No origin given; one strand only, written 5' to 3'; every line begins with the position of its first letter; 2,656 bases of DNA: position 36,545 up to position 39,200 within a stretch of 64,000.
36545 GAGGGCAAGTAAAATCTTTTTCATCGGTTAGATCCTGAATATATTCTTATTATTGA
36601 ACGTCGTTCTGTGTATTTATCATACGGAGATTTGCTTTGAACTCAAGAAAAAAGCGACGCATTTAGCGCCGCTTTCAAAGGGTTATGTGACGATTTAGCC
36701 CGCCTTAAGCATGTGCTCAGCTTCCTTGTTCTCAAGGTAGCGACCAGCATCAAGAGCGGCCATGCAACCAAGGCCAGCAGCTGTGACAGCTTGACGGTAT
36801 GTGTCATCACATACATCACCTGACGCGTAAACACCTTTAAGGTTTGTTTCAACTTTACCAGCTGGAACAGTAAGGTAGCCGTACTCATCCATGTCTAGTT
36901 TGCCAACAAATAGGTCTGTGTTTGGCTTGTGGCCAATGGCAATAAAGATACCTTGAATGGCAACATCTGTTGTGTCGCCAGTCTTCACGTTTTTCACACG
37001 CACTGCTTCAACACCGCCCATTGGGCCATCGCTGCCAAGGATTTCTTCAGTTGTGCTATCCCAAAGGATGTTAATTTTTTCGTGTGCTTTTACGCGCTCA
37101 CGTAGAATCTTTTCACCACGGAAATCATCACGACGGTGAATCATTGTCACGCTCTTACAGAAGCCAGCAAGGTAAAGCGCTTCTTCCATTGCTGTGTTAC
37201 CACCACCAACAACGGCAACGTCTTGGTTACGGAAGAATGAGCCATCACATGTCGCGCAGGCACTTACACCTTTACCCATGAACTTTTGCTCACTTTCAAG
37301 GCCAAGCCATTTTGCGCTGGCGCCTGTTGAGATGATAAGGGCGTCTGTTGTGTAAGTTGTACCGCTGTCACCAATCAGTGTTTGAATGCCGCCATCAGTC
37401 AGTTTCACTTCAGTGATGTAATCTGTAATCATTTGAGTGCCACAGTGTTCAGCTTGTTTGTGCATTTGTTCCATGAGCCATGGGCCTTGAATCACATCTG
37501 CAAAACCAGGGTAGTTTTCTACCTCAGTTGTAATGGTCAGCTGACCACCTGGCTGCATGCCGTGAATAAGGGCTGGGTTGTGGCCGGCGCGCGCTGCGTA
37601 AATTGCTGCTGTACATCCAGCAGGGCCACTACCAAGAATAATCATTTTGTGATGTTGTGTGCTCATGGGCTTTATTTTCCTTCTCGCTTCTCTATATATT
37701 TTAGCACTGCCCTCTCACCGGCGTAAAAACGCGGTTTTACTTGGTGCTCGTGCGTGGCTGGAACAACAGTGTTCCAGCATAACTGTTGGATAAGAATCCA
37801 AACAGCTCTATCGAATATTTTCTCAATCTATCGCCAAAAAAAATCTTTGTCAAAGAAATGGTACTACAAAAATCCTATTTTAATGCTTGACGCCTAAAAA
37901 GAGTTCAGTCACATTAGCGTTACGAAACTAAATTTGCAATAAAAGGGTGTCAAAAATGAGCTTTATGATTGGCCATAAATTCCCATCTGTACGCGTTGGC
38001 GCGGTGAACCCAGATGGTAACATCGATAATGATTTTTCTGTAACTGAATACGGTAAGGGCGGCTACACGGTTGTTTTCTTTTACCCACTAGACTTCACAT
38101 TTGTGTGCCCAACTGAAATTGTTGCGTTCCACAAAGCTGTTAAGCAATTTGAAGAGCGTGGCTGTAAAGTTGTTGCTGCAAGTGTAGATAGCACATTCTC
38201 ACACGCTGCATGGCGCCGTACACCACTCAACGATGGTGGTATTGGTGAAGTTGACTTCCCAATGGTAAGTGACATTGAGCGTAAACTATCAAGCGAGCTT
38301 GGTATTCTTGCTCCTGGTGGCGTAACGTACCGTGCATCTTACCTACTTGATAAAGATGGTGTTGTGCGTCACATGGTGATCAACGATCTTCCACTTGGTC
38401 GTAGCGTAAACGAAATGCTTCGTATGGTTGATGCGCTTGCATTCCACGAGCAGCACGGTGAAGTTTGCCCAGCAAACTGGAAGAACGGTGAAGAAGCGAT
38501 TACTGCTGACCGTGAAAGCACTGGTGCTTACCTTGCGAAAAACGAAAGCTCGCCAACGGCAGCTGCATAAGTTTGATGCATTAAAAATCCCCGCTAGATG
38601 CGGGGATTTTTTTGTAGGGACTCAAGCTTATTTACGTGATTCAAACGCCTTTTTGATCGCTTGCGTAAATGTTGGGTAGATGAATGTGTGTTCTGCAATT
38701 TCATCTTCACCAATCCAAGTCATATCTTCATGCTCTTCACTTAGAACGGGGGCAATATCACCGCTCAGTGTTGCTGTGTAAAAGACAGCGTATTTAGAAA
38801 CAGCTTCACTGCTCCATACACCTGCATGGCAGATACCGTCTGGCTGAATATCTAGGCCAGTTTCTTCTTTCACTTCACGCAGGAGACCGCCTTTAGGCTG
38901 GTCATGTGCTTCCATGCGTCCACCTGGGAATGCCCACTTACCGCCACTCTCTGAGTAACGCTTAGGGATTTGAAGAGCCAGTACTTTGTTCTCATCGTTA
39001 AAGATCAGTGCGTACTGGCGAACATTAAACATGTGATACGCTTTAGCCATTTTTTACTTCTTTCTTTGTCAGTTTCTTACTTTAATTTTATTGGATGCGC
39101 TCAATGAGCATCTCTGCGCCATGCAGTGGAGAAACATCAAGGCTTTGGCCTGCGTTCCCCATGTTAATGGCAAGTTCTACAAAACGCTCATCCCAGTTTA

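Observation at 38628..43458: NUDIX / DUF62 SAM-hydroxide-adenosyltransferase-like / orphan histidine kinase / NUDIX / PLDc_N mini-island around the SRP RNA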

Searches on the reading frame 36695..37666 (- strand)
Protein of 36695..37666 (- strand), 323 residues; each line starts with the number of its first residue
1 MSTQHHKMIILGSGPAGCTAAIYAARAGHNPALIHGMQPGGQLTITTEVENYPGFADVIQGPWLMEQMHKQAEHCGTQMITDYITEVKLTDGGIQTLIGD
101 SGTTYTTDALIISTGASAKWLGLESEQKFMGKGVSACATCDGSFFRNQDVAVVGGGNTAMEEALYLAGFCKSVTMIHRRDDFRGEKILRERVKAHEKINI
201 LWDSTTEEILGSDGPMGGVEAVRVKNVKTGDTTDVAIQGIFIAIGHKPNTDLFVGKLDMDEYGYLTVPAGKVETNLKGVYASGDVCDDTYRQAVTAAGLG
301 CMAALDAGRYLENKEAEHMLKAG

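Call 4: search_protein_families(library=pfam, proteins=[window:36695-37666:-], max_evalue=0.01)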
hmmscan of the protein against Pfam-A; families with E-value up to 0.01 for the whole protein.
window:36695-37666:- (323 aa): 9 families
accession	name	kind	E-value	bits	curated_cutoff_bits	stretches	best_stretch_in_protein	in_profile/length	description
PF07992.20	Pyr_redox_2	-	1.2e-47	163.2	26.1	1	7-297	2-288/291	Pyridine nucleotide-disulphide oxidoreductase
PF00070.33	Pyr_redox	-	1.4e-16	61.2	22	1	150-225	2-80/82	Pyridine nucleotide-disulphide oxidoreductase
PF13738.12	Pyr_redox_3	-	3e-16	60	30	1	85-283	105-305/305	Pyridine nucleotide-disulphide oxidoreductase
PF01266.30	DAO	-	3.9e-08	33.6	27.9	0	9-40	3-35/353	FAD dependent oxidoreductase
PF03486.20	HI0933_like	-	8.6e-06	25.8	50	0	7-41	2-37/244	HI0933-like protein Rossmann domain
PF00890.30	FAD_binding_2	-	1.5e-05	24.8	20.4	1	8-43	2-38/414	FAD binding domain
PF01134.28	GIDA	-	2.1e-05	24.2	22.1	1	8-34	2-28/391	Glucose inhibited division protein A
PF12831.13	FAD_oxidored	-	2.2e-05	24.4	27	1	9-46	3-41/416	FAD dependent oxidoreductase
PF13450.12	NAD_binding_8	-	0.00022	21.8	21.9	1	10-44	1-36/68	NAD(P)-binding Rossmann-like domain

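Call 5: search_protein_families(library=ncbifam, proteins=[window:36695-37666:-], max_evalue=0.01)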
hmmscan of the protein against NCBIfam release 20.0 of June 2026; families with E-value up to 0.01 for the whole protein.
window:36695-37666:- (323 aa): 73 families (the best 25 are shown)
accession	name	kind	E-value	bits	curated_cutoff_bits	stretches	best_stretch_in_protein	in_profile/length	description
TIGR01292.1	TRX_reduct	equivalog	3.4e-116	387.2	343.45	1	7-311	2-300/300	thioredoxin-disulfide reductase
NF007614.0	PRK10262.1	equivalog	3e-104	348.6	644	1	2-313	3-316/321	thioredoxin-disulfide reductase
TIGR03143.1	AhpF_homolog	hypoth_equivalog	2.6e-80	270.6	687.65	1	6-316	5-313/555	putative alkyl hydroperoxide reductase F subunit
TIGR03140.1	AhpF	equivalog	7.3e-69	232.6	502.9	1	4-310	211-511/515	alkyl hydroperoxide reductase subunit F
TIGR01350.1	lipoamide_DH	equivalog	8.1e-17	61.1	408.8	2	102-304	127-326/461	dihydrolipoyl dehydrogenase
TIGR02053.1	MerA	equivalog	1.7e-15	57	454.45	1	104-307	127-328/465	mercury(II) reductase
TIGR04018.1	Bthiol_YpdA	hypoth_equivalog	2.1e-14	53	339.9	1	101-289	108-292/316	YpdA family putative bacillithiol disulfide reductase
TIGR03385.1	CoA_CoA_reduc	equivalog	3.8e-14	52.3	578.8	1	102-291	97-288/439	CoA-disulfide reductase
NF009410.0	PRK12771.1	subfamily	1e-13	50.7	516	2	145-321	266-455/566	NAD(P)-binding protein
TIGR03315.1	Se_ygfK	equivalog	2.7e-13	48.3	835.3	1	3-286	535-815/1012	putative selenate reductase subunit YgfK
NF010037.0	PRK13512.1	equivalog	3.6e-13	49.2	394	1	105-294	104-287/438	CoA-disulfide reductase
NF004945.0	PRK06292.2-3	equivalog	4.7e-13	48.9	494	1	101-288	124-307/457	dihydrolipoyl dehydrogenase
NF004776.0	PRK06116.1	equivalog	2.1e-12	46.8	480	1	101-289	126-308/450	glutathione-disulfide reductase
NF041853.1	hythiocyan_redase_MerA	equivalog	3.1e-12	46.1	650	1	101-286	116-295/440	hypothiocyanous acid reductase MerA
TIGR01316.1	gltA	equivalog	7.4e-12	44.8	471.75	1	4-310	132-448/449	NADPH-dependent glutamate synthase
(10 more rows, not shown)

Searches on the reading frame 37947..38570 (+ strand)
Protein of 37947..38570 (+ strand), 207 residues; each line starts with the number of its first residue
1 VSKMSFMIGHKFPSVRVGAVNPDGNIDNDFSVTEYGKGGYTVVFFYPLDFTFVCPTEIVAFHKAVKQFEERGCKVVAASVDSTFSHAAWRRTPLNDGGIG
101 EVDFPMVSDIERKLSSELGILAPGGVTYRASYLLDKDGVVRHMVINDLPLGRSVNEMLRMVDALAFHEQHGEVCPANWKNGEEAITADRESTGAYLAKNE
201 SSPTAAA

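Call 4: search_protein_families(library=pfam, proteins=[window:37947-38570:+], max_evalue=0.01)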
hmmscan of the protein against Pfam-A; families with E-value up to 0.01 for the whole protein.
window:37947-38570:+ (207 aa): 3 families
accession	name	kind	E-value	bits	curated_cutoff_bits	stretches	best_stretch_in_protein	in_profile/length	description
PF00578.27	AhpC-TSA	-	5.3e-31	107.6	26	1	8-143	1-124/124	AhpC/TSA family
PF08534.16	Redoxin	-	5.2e-13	49.5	26.6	1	9-149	3-137/148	Redoxin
PF10417.14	1-cysPrx_C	-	1.2e-09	38.4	21.1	1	163-196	1-39/41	C-terminal domain of 1-Cys peroxiredoxin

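Call 5: search_protein_families(library=ncbifam, proteins=[window:37947-38570:+], max_evalue=0.01)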
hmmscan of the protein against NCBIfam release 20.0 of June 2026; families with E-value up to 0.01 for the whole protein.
window:37947-38570:+ (207 aa): 10 families
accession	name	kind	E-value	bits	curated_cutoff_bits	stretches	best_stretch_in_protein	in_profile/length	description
NF011576.0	PRK15000.1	subfamily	1.7e-66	223.8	301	1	9-202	5-199/200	peroxiredoxin C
NF009668.0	PRK13189.1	equivalog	5.3e-38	130.5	211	1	5-183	9-186/224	peroxiredoxin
TIGR03137.1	AhpC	equivalog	1.6e-37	129.1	272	1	36-187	29-179/187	alkyl hydroperoxide reductase subunit C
NF040737.1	peroxi_PrxU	equivalog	2.9e-34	118.8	270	1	5-190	35-220/233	thioredoxin-dependent peroxiredoxin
NF009669.0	PRK13190.1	equivalog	8.6e-33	113.2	261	1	6-187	3-177/203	putative peroxiredoxin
NF009670.0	PRK13191.1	equivalog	3.9e-28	98.4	374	1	7-182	8-178/215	putative peroxiredoxin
NF010122.0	PRK13599.1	equivalog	5.4e-26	91.4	456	1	7-180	8-176/220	peroxiredoxin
NF053650.1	PerredPrxQDein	equivalog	0.00017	21.6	260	1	32-120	16-95/148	thioredoxin-dependent peroxiredoxin PrxQ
NF006960.0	PRK09437.1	equivalog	0.00054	19.9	140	1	27-144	20-136/156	thioredoxin-dependent thiol peroxidase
NF002854.0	PRK03147.1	subfamily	0.0098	15.8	170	0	48-148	71-160/176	thiol-disulfide oxidoreductase ResA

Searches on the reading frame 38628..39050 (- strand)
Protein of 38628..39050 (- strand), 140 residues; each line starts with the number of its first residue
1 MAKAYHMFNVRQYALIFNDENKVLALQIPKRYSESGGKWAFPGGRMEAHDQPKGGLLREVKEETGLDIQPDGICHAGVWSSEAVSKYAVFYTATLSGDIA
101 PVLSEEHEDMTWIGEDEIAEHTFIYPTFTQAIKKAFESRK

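Call 4: search_protein_families(library=pfam, proteins=[window:38628-39050:-], max_evalue=0.01)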
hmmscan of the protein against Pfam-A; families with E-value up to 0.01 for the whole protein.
window:38628-39050:- (140 aa): 3 families
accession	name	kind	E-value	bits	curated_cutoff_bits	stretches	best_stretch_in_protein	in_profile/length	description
PF00293.34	NUDIX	-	3e-16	60.1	21.1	1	11-121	5-123/134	NUDIX domain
PF14815.12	NUDIX_4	-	0.0019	18.4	35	1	13-121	2-101/113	NUDIX domain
PF22327.2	Nudt16-like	-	0.0063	16.9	27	1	14-83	5-80/161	U8 snoRNA-decapping enzyme-like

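Call 5: search_protein_families(library=ncbifam, proteins=[window:38628-39050:-], max_evalue=0.01)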
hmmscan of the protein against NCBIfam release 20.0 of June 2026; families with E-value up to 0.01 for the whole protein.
window:38628-39050:- (140 aa): 16 families
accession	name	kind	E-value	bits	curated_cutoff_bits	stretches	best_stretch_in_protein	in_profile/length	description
NF006530.0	PRK08999.1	equivalog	8.8e-09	34.8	245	1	14-123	11-117/315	Nudix family hydrolase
NF008044.0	PRK10776.1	equivalog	1.1e-08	35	148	1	16-123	11-115/130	8-oxo-dGTP diphosphatase MutT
NF007834.0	PRK10546.1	equivalog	1.8e-08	34.3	156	1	14-120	8-111/135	pyrimidine (deoxy)nucleoside triphosphate diphosphatase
TIGR00586.1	mutt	equivalog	2.6e-07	30.7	97.9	1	14-69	10-64/129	8-oxo-dGTP diphosphatase MutT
NF006961.0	PRK09438.1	equivalog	2.3e-06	27.1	103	1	15-70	14-65/151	dihydroneopterin triphosphate diphosphatase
NF041652.1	Nud_hyd_Dein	equivalog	9e-06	26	200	1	15-117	19-126/152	Nudix hydrolase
NF012016.0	PRK15472.1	equivalog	3.7e-05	23.4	95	1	16-69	11-63/141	nucleoside triphosphatase NudI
NF001937.0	PRK00714.1-4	equivalog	0.00018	21.2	139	1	15-69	14-63/161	RNA pyrophosphohydrolase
TIGR02705.1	nudix_YtkD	equivalog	0.00031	20.3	154.4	1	40-68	48-76/156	RNA deprotection pyrophosphohydrolase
NF003787.0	PRK05379.1-4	equivalog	0.0005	19.2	449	1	29-68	224-264/346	bifunctional nicotinamide-nucleotide adenylyltransferase/Nudix hydroxylase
NF001936.0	PRK00714.1-3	equivalog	0.0014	18.5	118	1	25-67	24-65/155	RNA pyrophosphohydrolase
NF001938.0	PRK00714.1-5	equivalog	0.0018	17.6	116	1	15-67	19-75/172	RNA pyrophosphohydrolase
NF001935.0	PRK00714.1-2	equivalog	0.0042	16.6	259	1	18-68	17-62/183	RNA pyrophosphohydrolase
NF003791.0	PRK05379.2-3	equivalog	0.0042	16.3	409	1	31-68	220-258/340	bifunctional nicotinamide-nucleotide adenylyltransferase/Nudix hydroxylase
NF003788.0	PRK05379.1-5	equivalog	0.0045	16.3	354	1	29-70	230-271/351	bifunctional nicotinamide-nucleotide adenylyltransferase/Nudix hydroxylase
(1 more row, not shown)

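Call 36: search_solved_structures(query=window:38628-39050:-, max_evalue=0.001)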
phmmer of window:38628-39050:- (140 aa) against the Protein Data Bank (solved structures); distinct sequences matched with E-value up to 0.001: 23.
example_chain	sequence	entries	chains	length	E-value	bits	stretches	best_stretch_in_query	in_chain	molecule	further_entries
3grn_A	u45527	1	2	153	2.3e-10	44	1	10-120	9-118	MutT related protein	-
3hhj_A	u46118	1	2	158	1.1e-08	38.5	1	16-75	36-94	Mutator mutT protein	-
2b06_A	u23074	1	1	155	1.2e-07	35.2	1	25-125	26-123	MutT/nudix family protein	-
5x1x_A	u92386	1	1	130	2.4e-07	34.2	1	14-120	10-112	Mutator mutT protein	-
3r03_A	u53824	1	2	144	5.5e-07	33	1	14-75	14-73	NUDIX hydrolase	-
3ees_A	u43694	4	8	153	7.2e-07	32.7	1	18-119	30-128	Probable pyrophosphohydrolase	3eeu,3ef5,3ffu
2rrk_A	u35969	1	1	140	1.4e-06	31.7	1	12-121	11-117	CTP pyrophosphohydrolase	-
4v14_A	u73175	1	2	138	1.7e-06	31.4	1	5-69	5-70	MUTATOR MUTT PROTEIN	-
5zrc_A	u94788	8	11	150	2.1e-06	31.1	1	30-119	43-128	Putative mutator protein MutT2/NUDIX hydrolase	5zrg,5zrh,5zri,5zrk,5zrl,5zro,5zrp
3gg6_A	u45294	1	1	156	2.2e-06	31.1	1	14-73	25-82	Nucleoside diphosphate-linked moiety X motif 18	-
6uuf_A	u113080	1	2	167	5.8e-06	29.7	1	26-130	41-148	Nudix Hydrolase, RenU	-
4hvy_A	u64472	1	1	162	2.2e-05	27.9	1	14-74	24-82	Nucleoside diphosphate-linked moiety X motif 18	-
3id9_A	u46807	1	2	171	0.00011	25.5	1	8-75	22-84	MutT/NUDIX family protein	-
1sjy_A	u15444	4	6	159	0.00014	25.3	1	16-119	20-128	MutT/nudix family protein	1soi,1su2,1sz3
7nnj_A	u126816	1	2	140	0.00025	24.4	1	8-67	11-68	Diphosphoinositol polyphosphate phosphohydrolase 2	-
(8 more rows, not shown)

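Call 78: search_protein_families(library=padloc, proteins=[window:38628-39050:-], max_evalue=0.01)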
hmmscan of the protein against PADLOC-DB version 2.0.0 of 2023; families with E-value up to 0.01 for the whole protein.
window:38628-39050:- (140 aa): 1 family
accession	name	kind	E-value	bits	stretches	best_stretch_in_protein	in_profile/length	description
PDLC04899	PDC-S07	-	4e-15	53.7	1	14-124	11-118/135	-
